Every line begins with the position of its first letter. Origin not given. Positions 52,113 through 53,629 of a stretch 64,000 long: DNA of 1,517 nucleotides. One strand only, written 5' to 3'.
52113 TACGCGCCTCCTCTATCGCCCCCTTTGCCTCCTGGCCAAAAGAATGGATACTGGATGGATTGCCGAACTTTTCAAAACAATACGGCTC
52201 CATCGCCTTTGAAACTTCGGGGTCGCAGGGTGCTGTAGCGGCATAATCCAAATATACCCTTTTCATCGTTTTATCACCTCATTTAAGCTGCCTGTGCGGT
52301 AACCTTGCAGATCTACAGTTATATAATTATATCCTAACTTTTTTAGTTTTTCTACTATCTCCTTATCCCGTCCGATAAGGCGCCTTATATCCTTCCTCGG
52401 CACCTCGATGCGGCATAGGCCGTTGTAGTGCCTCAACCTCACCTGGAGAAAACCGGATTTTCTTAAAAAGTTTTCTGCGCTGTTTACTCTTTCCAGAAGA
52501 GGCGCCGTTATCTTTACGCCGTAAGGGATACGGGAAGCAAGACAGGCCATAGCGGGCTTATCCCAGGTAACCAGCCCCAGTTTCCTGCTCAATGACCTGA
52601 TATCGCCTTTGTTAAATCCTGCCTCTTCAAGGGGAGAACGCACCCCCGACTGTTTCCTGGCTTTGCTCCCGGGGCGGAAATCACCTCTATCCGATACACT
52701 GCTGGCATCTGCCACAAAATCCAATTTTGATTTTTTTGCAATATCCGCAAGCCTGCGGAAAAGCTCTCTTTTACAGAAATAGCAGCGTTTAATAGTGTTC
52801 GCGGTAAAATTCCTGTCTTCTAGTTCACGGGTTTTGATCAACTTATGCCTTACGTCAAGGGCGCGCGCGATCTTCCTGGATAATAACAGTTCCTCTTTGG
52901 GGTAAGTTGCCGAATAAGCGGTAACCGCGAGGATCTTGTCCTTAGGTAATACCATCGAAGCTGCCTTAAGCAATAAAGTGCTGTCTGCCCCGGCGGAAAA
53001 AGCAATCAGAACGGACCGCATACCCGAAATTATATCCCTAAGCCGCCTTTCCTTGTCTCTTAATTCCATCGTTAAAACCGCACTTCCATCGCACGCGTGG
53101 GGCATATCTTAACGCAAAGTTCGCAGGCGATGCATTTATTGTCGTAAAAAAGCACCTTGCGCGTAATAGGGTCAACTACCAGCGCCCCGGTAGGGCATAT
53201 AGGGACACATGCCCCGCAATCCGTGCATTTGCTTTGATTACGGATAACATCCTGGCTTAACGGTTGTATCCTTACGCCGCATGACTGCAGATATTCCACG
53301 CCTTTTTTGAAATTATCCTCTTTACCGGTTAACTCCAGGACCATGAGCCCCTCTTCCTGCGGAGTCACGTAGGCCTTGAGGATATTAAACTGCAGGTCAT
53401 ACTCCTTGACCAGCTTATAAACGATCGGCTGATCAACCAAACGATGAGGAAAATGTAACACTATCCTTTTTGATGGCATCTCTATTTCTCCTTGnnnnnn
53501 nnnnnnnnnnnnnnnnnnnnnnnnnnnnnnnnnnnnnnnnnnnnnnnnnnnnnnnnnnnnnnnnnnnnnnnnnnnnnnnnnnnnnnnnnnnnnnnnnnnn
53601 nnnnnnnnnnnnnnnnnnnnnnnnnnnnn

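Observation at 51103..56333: Sulfur-assimilation cluster combining the methanogen-type homocysteine system (COG1900 plus NIL-ferredoxin) with LarE-like, NifS, NifU-like, CysK and an Rrf2 regulator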

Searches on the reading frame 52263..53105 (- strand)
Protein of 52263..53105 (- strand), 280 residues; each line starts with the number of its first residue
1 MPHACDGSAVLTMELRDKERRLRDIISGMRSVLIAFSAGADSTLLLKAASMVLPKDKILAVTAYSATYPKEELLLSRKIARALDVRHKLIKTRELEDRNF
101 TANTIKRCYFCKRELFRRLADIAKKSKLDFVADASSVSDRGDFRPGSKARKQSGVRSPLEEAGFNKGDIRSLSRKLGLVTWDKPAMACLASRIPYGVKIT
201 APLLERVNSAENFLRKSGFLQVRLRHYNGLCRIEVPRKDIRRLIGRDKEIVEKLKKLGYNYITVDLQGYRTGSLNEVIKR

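Call 3: search_protein_families(library=pfam, proteins=[window:52263-53105:-])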
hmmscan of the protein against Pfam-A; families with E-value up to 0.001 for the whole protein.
window:52263-53105:- (280 aa): 0 families

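Call 4: search_protein_families(library=ncbifam, proteins=[window:52263-53105:-])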
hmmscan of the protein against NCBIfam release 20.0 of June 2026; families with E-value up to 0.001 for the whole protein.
window:52263-53105:- (280 aa): 3 families
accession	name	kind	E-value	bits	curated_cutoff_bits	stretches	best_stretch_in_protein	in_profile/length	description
TIGR00268.2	TIGR00268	equivalog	1.5e-91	306.2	150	1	18-275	2-259/259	ATP-dependent sacrificial sulfur transferase LarE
NF010587.0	PRK13980.1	equivalog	4e-06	26.2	255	1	27-98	29-100/267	NAD+ synthase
TIGR00364.1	TIGR00364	equivalog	0.0008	19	150.3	0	34-97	3-64/201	7-cyano-7-deazaguanine synthase QueC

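Call 10: find_homologous_proteins(query=window:52263-53105:-, max_evalue=1e-20)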
Query window:52263-53105:- (280 aa): 7661 proteins with E <= 1e-20 among 8000 candidates; the best 120 are listed.
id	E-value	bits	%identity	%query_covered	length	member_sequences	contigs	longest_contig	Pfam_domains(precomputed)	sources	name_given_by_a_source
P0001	2.8e-177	605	100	100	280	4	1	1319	-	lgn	-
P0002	4.3e-119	415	73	96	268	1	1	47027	-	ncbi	ncbi:MAG: ATP-dependent sacrificial sulfur transferase LarE [Candidatus Omnitrophota bacterium]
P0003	6.5e-119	414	74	96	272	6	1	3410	PF06508.20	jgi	-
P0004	1.9e-118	412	72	96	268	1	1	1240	-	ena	-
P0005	2.3e-118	412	70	91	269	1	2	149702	PF06508.20,PF02540.24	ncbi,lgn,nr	ncbi:MAG: ATP-dependent sacrificial sulfur transferase LarE [Candidatus Omnitrophica bacterium]|nr:A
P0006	9.5e-118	410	69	100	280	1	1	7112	PF06508.20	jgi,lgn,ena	-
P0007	1.2e-117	410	71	96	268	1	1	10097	PF06508.20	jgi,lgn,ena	-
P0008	1.6e-117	409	72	96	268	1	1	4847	-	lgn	-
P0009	1.2e-116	406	71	96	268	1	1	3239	-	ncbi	ncbi:MAG: ATP-dependent sacrificial sulfur transferase LarE [Candidatus Omnitrophota bacterium]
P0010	1.3e-116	406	71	96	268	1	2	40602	PF00733.28,PF06508.20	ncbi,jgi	jgi:uncharacterized protein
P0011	1.7e-116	406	69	95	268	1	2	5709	PF06508.20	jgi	jgi:uncharacterized protein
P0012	1.5e-115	403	72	94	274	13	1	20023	PF06508.20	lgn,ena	-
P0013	5.1e-115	401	73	90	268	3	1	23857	PF06508.20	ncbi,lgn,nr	ncbi:MAG: ATP-dependent sacrificial sulfur transferase LarE [Candidatus Omnitrophota bacterium]|nr:A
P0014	5.8e-115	401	69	96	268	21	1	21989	PF06508.20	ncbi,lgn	-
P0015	8.6e-115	400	68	96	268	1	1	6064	PF06508.20,PF02540.24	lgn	-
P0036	8.9e-111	387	69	95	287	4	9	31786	PF06508.20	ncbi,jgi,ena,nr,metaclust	ncbi:MAG: TIGR00268 family protein [Candidatus Omnitrophica bacterium CG23_combo_of_CG06-09_8_20_14_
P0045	8.3e-110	384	67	94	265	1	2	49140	PF00733.28,PF06508.20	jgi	-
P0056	3.8e-109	382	67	94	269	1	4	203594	PF01171.27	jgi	-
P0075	8.7e-108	377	65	96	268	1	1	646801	-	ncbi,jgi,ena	ncbi:MAG: ATP-dependent sacrificial sulfur transferase LarE [Candidatus Omnitrophota bacterium]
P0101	1.7e-106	373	65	93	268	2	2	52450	PF06508.20,PF02540.24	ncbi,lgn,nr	ncbi:MAG: ATP-dependent sacrificial sulfur transferase LarE [Candidatus Omnitrophica bacterium]|nr:A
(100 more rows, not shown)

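Call 12: find_encoding_contigs(protein=P0075, flank=10000, max_places=2)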
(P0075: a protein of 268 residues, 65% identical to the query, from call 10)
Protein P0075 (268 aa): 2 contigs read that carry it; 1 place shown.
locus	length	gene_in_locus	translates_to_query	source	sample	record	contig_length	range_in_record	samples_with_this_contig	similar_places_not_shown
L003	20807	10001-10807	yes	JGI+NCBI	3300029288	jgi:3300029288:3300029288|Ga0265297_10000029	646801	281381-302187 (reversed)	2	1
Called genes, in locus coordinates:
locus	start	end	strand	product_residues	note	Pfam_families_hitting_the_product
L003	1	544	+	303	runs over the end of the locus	PF00578:AhpC-TSA, PF08534:Redoxin, PF01329:Pterin_4a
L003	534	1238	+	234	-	PF00970:FAD_binding_6, PF00175:NAD_binding_1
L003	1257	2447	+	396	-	PF00753:Lactamase_B, PF19583:ODP, PF00258:Flavodoxin_1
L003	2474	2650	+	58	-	-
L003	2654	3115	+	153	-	PF01243:PNPOx_N, PF04289:DUF447_N (weak)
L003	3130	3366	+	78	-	PF00462:Glutaredoxin, PF13417:GST_N_3 (weak)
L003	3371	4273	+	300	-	PF00890:FAD_binding_2 (faint), PF01134:GIDA (faint), PF01266:DAO (faint), PF01946:Thi4 (faint), PF03486:HI0933_like (faint), PF07992:Pyr_redox_2, PF13738:Pyr_redox_3, PF00070:Pyr_redox, +2 more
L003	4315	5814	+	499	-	PF01323:DSBA (faint), PF03227:GILT (faint), PF13462:Thioredoxin_4 (faint), PF13743:Thioredoxin_5 (faint)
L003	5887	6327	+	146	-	PF02082:Rrf2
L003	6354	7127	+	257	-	PF01946:Thi4, PF01494:FAD_binding_3 (weak), PF00890:FAD_binding_2, PF01266:DAO, PF03486:HI0933_like (weak), PF07992:Pyr_redox_2, PF12831:FAD_oxidored, PF13450:NAD_binding_8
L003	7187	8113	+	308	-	PF00291:PALP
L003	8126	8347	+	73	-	PF01106:NifU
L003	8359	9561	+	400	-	PF01837:HcyBio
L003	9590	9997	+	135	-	PF09383:NIL, PF12838:Fer4_7, PF00037:Fer4, PF12837:Fer4_6 (weak), PF13237:Fer4_10, PF14697:Fer4_21, PF13187:Fer4_9, PF00037:Fer4 (weak), +3 more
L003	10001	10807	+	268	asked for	-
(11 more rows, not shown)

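Call 13: find_encoding_contigs(protein=P0056, flank=10000, max_places=2)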
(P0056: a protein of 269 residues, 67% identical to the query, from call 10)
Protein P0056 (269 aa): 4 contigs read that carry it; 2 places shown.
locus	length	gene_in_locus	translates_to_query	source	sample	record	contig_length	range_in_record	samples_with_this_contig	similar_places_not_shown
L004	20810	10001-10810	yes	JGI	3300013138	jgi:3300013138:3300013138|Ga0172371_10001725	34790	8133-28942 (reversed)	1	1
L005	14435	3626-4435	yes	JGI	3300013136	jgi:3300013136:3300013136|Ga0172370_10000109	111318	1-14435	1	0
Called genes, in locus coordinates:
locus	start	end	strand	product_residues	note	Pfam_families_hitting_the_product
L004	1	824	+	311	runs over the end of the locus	PF00291:PALP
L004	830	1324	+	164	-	PF13241:NAD_binding_7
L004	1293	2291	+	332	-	PF05201:GlutR_N, PF01488:Shikimate_DH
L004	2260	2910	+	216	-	PF01379:Porphobil_deam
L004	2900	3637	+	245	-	PF00590:TP_methylase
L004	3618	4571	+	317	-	PF00490:ALAD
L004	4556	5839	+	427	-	PF00202:Aminotran_3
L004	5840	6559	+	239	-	PF03460:NIR_SIR_ferr, PF01077:NIR_SIR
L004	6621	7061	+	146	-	PF02082:Rrf2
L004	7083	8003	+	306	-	PF00291:PALP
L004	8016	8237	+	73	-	PF01106:NifU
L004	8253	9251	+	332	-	PF01837:HcyBio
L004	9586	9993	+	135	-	PF09383:NIL, PF00037:Fer4, PF12837:Fer4_6 (weak), PF13237:Fer4_10, PF14697:Fer4_21, PF12838:Fer4_7, PF13187:Fer4_9, PF00037:Fer4 (weak), +4 more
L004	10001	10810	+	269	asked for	PF01171:ATP_bind_3 (faint)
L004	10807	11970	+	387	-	PF00266:Aminotran_5, PF01041:DegT_DnrJ_EryC1 (weak)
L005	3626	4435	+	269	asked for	PF01171:ATP_bind_3 (faint)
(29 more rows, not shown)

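Call 30: search_solved_structures(query=window:52263-53069:-, max_evalue=0.001, show_alignments=3)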
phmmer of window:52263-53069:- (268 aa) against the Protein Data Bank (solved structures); distinct sequences matched with E-value up to 0.001: 3.
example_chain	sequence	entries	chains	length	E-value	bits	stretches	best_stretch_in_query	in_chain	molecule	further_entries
6b2o_A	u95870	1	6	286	1.3e-50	175.1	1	8-266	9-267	ATP-utilizing enzyme of the PP-loopsuperfamily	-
5udq_A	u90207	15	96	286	4.6e-50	173.4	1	8-266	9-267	Lactate racemization operon protein LarE | ATP-utilizing enzyme of the PP-loopsuperfamily | Pyridinium-3,5-biscarboxylic acid mononucleotide sulfurtransferase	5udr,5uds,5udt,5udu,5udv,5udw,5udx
8cnz_A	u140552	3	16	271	1.2e-21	80.3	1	18-255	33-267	NAD_synthase domain-containing protein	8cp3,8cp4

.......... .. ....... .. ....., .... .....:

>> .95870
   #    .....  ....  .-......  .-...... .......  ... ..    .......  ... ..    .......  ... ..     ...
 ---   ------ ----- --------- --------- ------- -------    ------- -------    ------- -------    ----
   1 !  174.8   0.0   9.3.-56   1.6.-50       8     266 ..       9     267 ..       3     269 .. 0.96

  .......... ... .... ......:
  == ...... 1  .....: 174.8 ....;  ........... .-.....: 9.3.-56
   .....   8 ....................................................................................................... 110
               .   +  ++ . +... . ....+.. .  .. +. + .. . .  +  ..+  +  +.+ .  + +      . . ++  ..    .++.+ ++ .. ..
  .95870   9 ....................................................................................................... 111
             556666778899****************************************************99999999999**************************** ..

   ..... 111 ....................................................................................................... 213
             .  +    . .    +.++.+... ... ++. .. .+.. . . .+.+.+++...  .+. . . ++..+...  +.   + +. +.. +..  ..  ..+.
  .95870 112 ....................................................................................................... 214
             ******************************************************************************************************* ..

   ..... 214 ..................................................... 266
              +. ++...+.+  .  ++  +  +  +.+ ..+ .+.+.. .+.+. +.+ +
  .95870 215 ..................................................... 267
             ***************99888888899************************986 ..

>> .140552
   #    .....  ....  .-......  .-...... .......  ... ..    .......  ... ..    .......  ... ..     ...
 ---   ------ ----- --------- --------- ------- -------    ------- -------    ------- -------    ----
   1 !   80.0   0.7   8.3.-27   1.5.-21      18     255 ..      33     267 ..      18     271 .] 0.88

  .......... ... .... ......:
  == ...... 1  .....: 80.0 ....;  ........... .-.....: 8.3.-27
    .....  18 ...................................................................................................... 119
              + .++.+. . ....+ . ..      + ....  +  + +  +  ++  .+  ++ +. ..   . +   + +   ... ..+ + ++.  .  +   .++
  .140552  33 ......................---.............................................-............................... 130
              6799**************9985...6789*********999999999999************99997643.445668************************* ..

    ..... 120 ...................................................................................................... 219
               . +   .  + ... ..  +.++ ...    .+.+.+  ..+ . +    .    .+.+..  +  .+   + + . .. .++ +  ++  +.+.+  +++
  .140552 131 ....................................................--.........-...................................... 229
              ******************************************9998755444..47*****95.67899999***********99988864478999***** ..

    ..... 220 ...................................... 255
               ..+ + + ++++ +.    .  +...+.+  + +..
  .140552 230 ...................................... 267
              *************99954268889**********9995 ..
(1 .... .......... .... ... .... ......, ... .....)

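Call 73: find_encoding_contigs(protein=P0005, flank=10000, max_places=1)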
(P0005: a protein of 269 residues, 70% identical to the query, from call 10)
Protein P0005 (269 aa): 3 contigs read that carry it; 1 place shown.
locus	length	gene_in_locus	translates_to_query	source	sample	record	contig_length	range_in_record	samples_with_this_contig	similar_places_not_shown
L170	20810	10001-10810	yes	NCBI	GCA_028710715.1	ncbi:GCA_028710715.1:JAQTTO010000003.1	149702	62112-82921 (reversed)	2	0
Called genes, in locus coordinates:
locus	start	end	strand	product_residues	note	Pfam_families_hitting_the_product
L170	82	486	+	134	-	PF02082:Rrf2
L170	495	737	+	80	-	-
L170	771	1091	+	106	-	-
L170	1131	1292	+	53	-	PF00301:Rubredoxin, PF21349:RUBY_RBDX (faint)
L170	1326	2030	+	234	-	PF00970:FAD_binding_6, PF08030:NAD_binding_6 (faint), PF00175:NAD_binding_1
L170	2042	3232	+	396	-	PF00753:Lactamase_B, PF19583:ODP, PF00258:Flavodoxin_1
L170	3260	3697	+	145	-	PF21349:RUBY_RBDX, PF01880:Desulfoferrodox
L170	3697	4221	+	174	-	PF01243:PNPOx_N, PF04289:DUF447_N (weak)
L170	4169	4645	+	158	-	PF02915:Rubrerythrin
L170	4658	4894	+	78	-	PF00462:Glutaredoxin, PF13417:GST_N_3 (weak)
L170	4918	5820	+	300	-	PF00890:FAD_binding_2 (faint), PF01266:DAO (faint), PF01946:Thi4 (faint), PF03486:HI0933_like (faint), PF07992:Pyr_redox_2, PF12831:FAD_oxidored (faint), PF13738:Pyr_redox_3, PF00070:Pyr_redox (weak), +1 more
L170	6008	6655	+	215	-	PF02581:TMP-TENI, PF03060:NMO (faint)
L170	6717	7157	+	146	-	PF02082:Rrf2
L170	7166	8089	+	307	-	PF00291:PALP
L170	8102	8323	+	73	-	PF01106:NifU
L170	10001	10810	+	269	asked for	PF02540:NAD_synthase (weak), PF06508:QueC (faint)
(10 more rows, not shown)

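Call 74: find_encoding_contigs(protein=P0101, flank=10000, max_places=1)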
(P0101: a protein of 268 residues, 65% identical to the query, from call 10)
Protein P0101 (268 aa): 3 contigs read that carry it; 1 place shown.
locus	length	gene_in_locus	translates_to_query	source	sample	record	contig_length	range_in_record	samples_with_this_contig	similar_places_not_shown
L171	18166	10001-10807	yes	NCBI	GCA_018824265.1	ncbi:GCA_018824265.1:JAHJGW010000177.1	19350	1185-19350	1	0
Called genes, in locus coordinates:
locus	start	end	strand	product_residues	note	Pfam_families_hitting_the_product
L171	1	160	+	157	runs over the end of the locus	PF01842:ACT, PF13291:ACT_4 (weak), PF22629:ACT_AHAS_ss, PF13710:ACT_5, PF10369:ALS_ss_C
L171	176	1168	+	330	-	PF00670:AdoHcyase_NAD (weak), PF07991:KARI_N, PF01450:KARI_C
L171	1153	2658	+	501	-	PF00682:HMGL-like, PF22617:HCS_D2, PF08502:LeuA_dimer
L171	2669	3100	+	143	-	-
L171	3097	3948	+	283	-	PF08501:Shikimate_dh_N, PF18317:SDH_C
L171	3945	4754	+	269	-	PF06750:A24_N_bact, PF01478:Peptidase_A24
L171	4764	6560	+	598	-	PF02446:Glyco_hydro_77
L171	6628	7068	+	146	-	PF02082:Rrf2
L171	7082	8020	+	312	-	PF00291:PALP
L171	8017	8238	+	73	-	PF01106:NifU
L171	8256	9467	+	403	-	PF01837:HcyBio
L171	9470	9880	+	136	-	PF09383:NIL, PF12838:Fer4_7 (weak), PF00037:Fer4, PF12837:Fer4_6, PF13237:Fer4_10, PF14697:Fer4_21, PF12838:Fer4_7, PF13187:Fer4_9, +6 more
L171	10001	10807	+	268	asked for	PF02540:NAD_synthase (faint), PF06508:QueC (faint)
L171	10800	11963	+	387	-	PF00266:Aminotran_5, PF01041:DegT_DnrJ_EryC1, PF01053:Cys_Met_Meta_PP (weak), PF01212:Beta_elim_lyase (weak)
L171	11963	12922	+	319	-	PF08279:HTH_11, PF13412:HTH_24 (weak), PF03099:BPL_LplA_LipB, PF16917:BPL_LplA_LipB_2, PF02237:BPL_C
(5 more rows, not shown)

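Call 75: find_encoding_contigs(protein=P0045, flank=10000, max_places=1)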
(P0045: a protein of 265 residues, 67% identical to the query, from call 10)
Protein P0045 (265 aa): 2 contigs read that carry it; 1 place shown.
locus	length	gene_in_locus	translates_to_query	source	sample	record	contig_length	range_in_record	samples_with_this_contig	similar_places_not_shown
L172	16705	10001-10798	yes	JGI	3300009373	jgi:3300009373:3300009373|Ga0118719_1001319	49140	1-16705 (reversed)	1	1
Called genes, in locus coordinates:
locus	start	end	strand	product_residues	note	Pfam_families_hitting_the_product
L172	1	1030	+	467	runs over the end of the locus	PF00590:TP_methylase, PF02602:HEM4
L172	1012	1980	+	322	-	PF00490:ALAD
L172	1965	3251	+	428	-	PF00202:Aminotran_3, PF00155:Aminotran_1_2 (weak)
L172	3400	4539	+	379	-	PF02597:ThiS, PF00291:PALP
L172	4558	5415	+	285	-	PF03460:NIR_SIR_ferr, PF01077:NIR_SIR, PF00037:Fer4, PF13237:Fer4_10, PF12838:Fer4_7, PF13187:Fer4_9, PF12797:Fer4_2 (weak), PF00037:Fer4 (weak), +5 more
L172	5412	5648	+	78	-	PF01206:TusA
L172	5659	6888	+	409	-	PF00291:PALP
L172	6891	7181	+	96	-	PF02597:ThiS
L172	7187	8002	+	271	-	PF00899:ThiF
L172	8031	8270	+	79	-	PF09383:NIL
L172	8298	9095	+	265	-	PF01946:Thi4, PF00890:FAD_binding_2 (faint), PF01266:DAO (faint), PF01494:FAD_binding_3 (weak), PF03486:HI0933_like (weak), PF12831:FAD_oxidored (weak), PF13450:NAD_binding_8 (weak)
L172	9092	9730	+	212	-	PF22529:DUF7001, PF20565:DUF6775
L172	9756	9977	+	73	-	PF01106:NifU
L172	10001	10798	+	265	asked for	PF00733:Asn_synthase (faint), PF06508:QueC (weak)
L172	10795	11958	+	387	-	PF00266:Aminotran_5, PF01053:Cys_Met_Meta_PP (weak), PF01041:DegT_DnrJ_EryC1, PF01212:Beta_elim_lyase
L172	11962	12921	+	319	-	PF08279:HTH_11, PF13412:HTH_24 (faint), PF03099:BPL_LplA_LipB, PF16917:BPL_LplA_LipB_2, PF02237:BPL_C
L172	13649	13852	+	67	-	PF00313:CSD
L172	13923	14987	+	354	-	PF02540:NAD_synthase (faint), PF03054:tRNA_Me_trans, PF24167:DUF7411 (faint), PF20259:tRNA_Me_trans_M, PF20258:tRNA_Me_trans_C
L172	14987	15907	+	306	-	PF02445:NadA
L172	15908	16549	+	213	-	PF12705:PDDEXK_1 (weak)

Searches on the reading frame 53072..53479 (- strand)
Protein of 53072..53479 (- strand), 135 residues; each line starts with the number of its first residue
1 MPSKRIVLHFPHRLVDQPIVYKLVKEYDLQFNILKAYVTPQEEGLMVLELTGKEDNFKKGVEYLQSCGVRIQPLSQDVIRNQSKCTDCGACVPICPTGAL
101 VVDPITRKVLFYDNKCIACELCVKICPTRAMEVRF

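Call 3: search_protein_families(library=pfam, proteins=[window:53072-53479:-])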
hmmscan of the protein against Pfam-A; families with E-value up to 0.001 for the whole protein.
window:53072-53479:- (135 aa): 14 families
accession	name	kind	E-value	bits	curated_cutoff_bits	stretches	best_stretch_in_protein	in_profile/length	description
PF09383.16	NIL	-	1.9e-16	60.1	24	1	4-71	1-71/73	NIL domain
PF00037.32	Fer4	-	5.3e-15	55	21.1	2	79-100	2-23/24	4Fe-4S binding domain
PF12837.12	Fer4_6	-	3.9e-11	42.8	25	2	80-100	4-24/24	4Fe-4S binding domain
PF12838.12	Fer4_7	-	1.2e-10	42.2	27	1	84-130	1-52/52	4Fe-4S dicluster domain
PF12797.12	Fer4_2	-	2.2e-10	40.2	24.5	2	78-97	3-22/22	4Fe-4S binding domain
PF13187.11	Fer4_9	-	1.3e-09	38.4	27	1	84-131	1-52/52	4Fe-4S dicluster domain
PF13237.11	Fer4_10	-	5e-09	36.4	25.5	1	78-127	2-53/53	4Fe-4S dicluster domain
PF12800.12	Fer4_4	-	3.3e-08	33.6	24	1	83-98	2-17/17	4Fe-4S binding domain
PF13484.11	Fer4_16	-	6.5e-08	33.7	30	1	84-103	1-20/66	4Fe-4S double cluster binding domain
PF14697.11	Fer4_21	-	9.9e-08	32.4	35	1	81-131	4-57/59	4Fe-4S dicluster domain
PF13183.11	Fer4_8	-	1.4e-06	29.2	27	0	81-98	50-67/68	4Fe-4S dicluster domain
PF13746.11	Fer4_18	-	2.1e-05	25.1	27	0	80-99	56-75/114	4Fe-4S dicluster domain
PF12798.12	Fer4_3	-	0.00033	21.7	27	0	85-99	1-15/15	4Fe-4S binding domain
PF25160.1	LdpA_Fe-S-bd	-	0.0007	19.8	27.6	0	82-99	25-42/49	LdpA Fe-S cluster-binding domain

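Call 4: search_protein_families(library=ncbifam, proteins=[window:53072-53479:-])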
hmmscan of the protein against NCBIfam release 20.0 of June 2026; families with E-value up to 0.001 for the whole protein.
window:53072-53479:- (135 aa): 78 families (the best 25 are shown)
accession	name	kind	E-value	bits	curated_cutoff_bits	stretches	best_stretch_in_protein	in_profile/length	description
NF006221.0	PRK08348.1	subfamily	2e-11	43.7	124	1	78-132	39-93/136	NADH-plastoquinone oxidoreductase subunit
NF043039.1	HgcAB_like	equivalog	6.1e-11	42.5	285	1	49-131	271-349/350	HgcAB-like fusion protein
NF005504.0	PRK07118.1-3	equivalog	1.1e-09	38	437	1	32-134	88-191/293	Fe-S cluster domain-containing protein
TIGR04041.1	activase_YjjW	hypoth_equivalog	1.7e-09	37.5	250.2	1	64-130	24-86/276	YjjW family glycine radical enzyme activase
NF038196.1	ferrodoxin_EFR1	subfamily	4e-09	36.9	75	1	76-133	177-231/242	EFR1 family ferrodoxin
NF010369.0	PRK13795.1-4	equivalog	4e-09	35.2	1086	1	74-128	567-621/633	hypothetical protein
NF042909.1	FMH_DH_FwdF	exception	7.3e-09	35.2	375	1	77-133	219-276/336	tungsten-dependent formylmethanofuran dehydrogenase subunit FwdF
NF043069.1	T4HPD_activ_SAM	equivalog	1.4e-08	34.5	425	1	72-133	40-99/299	trans-4-hydroxy-L-proline dehydratase activase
TIGR04395.1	cutC_activ_rSAM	equivalog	3.1e-08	33.3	360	1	75-133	46-105/309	choline TMA-lyase-activating enzyme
TIGR01971.1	NuoI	subfamily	6.1e-08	32.3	113.05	1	113-133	41-61/121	NADH-quinone oxidoreductase, chain I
NF040864.1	HgcB_ferredoxin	equivalog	6.5e-08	32.3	99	1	76-104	37-65/93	mercury methylation ferredoxin HgcB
TIGR01944.1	rnfB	subfamily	6.7e-08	32.3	68.7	1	81-133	111-162/190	RnfABCDGE type electron transport complex subunit B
NF045874.1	Vhu_polyferre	exception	7.4e-08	31.5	600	1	75-131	120-174/381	F420-non-reducing hydrogenase associated-polyferredoxin VhuB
TIGR00402.1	napF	equivalog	8.1e-08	32.3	102.2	1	68-134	21-87/149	ferredoxin-type protein NapF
NF004537.0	PRK05888.1-3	equivalog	1.2e-07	31.5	163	1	114-133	68-87/204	NADH-quinone oxidoreductase subunit NuoI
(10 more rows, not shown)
